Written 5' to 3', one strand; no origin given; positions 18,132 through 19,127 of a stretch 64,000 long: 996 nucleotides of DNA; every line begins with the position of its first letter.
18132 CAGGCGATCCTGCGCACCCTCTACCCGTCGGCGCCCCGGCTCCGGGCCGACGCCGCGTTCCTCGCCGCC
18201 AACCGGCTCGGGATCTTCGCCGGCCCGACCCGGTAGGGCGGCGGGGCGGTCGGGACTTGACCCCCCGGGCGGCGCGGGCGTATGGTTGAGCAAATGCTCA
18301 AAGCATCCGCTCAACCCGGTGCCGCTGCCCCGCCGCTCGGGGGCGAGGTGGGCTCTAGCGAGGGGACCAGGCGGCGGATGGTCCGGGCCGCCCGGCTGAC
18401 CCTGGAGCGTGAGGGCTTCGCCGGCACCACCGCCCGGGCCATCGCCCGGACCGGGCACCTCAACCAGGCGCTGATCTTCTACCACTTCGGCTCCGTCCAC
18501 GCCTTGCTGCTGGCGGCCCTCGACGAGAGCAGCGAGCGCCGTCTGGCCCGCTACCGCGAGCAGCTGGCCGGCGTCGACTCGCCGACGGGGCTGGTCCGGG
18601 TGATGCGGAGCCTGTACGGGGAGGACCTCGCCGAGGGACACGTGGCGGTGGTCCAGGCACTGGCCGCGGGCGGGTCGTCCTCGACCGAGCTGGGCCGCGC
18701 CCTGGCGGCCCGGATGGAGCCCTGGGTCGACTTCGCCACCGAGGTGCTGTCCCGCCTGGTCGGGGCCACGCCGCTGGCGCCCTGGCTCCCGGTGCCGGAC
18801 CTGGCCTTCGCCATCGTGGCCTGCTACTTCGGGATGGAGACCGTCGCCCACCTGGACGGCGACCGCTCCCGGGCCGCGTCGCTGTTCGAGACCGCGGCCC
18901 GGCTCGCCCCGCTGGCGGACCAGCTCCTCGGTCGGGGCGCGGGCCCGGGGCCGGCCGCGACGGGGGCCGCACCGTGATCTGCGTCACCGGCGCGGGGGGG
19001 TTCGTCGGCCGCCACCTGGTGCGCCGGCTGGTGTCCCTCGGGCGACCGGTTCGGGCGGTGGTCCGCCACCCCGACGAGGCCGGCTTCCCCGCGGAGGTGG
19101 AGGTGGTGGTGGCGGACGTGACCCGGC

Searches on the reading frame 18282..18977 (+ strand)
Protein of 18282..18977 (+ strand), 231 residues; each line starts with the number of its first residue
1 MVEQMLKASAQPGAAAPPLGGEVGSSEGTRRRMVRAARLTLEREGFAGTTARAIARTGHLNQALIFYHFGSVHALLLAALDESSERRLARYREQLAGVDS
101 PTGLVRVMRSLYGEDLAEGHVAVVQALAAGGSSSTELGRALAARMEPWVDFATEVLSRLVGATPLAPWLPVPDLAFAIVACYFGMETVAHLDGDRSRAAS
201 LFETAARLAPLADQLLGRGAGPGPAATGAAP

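Call 42: search_protein_families(library=pfam, proteins=[window:18282-18977:+], max_evalue=0.01)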
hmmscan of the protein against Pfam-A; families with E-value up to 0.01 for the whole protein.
window:18282-18977:+ (231 aa): 1 family
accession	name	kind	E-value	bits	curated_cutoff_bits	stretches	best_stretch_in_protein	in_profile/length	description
PF00440.29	TetR_N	-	6.4e-07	29.5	24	1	35-79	3-47/47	Bacterial regulatory proteins, tetR family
